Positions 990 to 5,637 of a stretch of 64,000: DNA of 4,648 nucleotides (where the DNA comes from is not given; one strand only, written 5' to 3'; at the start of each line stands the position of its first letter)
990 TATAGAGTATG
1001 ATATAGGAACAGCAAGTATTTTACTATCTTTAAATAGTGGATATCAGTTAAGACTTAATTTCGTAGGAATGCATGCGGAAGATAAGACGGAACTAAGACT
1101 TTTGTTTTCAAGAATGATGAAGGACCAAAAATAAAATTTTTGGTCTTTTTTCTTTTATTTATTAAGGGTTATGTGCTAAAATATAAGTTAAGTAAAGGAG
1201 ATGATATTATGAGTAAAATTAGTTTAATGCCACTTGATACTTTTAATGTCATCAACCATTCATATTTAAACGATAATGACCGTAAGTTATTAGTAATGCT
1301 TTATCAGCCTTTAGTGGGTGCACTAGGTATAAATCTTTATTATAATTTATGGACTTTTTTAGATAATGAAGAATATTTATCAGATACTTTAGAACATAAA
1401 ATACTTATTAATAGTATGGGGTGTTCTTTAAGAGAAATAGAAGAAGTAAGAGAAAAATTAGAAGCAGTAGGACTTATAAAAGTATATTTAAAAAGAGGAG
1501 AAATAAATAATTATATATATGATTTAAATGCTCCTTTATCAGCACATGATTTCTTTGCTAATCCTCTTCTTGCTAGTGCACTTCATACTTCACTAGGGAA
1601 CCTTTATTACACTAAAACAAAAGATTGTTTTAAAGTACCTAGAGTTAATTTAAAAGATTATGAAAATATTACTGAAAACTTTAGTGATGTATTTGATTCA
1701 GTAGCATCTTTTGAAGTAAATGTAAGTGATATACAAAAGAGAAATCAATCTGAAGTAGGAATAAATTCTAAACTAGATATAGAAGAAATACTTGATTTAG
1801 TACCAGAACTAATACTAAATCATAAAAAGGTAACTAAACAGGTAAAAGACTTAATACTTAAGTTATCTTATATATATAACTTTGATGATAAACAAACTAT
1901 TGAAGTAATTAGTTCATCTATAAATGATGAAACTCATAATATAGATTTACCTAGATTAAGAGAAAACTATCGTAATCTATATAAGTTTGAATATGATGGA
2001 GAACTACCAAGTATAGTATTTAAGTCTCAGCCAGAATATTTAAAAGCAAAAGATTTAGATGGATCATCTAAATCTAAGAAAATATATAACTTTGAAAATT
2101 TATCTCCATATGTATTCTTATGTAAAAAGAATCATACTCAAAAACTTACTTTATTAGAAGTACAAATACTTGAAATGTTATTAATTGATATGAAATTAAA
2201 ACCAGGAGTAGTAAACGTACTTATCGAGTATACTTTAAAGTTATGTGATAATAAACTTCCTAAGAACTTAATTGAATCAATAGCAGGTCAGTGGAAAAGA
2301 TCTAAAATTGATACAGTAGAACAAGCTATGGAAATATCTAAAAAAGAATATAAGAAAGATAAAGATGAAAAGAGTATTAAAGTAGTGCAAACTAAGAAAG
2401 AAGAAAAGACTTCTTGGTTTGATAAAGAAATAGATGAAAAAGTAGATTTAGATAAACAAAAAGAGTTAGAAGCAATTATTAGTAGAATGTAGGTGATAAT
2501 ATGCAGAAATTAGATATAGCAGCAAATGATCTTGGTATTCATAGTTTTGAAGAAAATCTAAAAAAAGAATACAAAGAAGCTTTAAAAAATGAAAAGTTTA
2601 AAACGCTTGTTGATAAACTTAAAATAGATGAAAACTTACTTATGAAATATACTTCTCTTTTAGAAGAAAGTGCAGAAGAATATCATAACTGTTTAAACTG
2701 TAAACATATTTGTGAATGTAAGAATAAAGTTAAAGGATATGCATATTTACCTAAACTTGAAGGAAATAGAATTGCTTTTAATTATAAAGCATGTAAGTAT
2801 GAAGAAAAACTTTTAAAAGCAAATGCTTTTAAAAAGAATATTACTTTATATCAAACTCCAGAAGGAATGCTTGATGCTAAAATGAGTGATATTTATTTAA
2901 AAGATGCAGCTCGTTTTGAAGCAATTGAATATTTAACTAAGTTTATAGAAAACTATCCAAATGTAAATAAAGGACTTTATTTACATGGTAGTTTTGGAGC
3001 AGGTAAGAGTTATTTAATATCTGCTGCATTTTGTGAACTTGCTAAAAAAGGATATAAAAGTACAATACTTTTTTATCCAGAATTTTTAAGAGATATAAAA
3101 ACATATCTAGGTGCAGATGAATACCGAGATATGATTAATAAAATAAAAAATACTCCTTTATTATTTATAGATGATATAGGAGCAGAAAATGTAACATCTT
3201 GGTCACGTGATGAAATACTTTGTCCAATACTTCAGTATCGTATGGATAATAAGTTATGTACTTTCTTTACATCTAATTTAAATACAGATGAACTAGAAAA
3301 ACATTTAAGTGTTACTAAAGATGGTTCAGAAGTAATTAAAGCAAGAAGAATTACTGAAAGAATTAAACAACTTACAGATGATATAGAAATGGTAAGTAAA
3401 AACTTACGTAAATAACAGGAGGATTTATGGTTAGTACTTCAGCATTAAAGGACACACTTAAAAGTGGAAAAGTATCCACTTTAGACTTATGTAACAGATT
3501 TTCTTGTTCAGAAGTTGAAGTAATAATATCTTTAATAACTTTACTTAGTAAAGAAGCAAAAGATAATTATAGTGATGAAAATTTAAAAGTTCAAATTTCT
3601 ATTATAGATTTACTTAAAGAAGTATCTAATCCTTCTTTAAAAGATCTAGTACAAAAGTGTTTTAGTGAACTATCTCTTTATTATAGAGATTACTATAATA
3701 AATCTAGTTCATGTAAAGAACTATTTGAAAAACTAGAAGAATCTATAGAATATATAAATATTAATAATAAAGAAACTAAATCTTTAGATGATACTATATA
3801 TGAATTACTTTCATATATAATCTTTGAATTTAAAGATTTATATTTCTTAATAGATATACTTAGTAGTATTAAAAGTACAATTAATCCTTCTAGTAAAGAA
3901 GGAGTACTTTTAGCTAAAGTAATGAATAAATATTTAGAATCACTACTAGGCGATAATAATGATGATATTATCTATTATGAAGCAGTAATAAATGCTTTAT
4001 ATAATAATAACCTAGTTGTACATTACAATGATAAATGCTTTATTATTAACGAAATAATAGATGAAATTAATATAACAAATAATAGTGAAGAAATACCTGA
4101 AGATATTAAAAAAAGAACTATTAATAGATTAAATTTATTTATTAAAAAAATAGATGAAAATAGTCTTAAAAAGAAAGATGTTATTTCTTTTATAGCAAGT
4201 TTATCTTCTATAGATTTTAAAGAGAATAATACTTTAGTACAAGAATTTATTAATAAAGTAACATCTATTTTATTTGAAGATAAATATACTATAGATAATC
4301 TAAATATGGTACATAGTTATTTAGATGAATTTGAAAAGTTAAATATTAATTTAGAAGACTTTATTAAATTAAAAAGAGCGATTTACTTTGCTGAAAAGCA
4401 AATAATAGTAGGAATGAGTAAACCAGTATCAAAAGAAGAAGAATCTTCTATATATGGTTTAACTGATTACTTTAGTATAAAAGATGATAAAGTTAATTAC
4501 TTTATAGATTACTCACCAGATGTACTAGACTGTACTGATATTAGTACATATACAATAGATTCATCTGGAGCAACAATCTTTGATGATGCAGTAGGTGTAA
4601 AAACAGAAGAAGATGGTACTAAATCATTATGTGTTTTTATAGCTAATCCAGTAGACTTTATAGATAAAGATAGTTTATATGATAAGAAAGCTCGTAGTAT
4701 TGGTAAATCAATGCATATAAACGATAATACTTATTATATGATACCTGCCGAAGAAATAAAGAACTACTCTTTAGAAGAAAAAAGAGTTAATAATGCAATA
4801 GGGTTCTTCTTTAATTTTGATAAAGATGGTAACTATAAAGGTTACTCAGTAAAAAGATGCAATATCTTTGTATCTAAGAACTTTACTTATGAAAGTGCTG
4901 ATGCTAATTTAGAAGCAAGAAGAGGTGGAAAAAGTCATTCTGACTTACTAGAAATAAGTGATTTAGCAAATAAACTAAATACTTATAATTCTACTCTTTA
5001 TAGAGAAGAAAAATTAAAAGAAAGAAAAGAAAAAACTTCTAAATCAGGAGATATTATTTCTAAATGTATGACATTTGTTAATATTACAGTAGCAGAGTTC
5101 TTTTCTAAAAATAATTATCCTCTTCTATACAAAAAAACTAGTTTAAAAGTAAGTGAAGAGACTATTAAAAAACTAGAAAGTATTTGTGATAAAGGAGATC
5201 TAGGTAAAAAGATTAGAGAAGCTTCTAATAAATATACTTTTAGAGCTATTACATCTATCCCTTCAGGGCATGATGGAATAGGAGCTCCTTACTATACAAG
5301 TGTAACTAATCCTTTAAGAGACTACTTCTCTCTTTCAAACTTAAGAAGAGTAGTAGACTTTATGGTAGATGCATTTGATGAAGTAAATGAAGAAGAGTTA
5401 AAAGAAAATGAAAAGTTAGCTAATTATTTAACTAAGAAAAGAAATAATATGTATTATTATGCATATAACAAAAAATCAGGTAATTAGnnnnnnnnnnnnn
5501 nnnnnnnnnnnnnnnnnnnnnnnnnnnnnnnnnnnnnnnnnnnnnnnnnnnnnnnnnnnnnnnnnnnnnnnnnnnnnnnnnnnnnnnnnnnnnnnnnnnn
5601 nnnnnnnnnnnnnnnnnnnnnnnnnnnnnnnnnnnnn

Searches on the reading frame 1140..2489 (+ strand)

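Call 78: search_protein_families(library=pfam, proteins=[window:1140-2489:+], max_evalue=0.00001)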
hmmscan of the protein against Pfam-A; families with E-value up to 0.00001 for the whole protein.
window:1140-2489:+ (450 aa): 1 family
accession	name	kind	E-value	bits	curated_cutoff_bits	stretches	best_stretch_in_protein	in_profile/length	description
PF07261.16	DnaB_2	-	1.7e-11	44.1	22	1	333-398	9-72/74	Replication initiation and membrane attachment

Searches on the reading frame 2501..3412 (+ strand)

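Call 78: search_protein_families(library=pfam, proteins=[window:2501-3412:+], max_evalue=0.00001)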
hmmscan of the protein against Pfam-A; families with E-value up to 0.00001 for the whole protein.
window:2501-3412:+ (304 aa): 1 family
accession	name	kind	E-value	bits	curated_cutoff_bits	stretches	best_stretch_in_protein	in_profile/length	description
PF03969.22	AFG1_ATPase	-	4.3e-07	29.7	27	1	127-267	32-173/361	AFG1-like ATPase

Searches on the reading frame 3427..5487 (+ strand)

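Call 5: search_protein_families(library=pfam, proteins=[window:3427-5487:+], max_evalue=1)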
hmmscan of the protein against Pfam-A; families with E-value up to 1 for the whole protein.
window:3427-5487:+ (686 aa): 2 families
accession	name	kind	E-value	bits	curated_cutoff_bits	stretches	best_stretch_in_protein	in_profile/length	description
PF00773.25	RNB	-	5.1e-36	125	29.3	1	368-640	3-318/326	RNB domain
PF19954.5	EAD10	-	0.08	13.4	24.1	1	426-446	52-72/77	Effector-associated domain 10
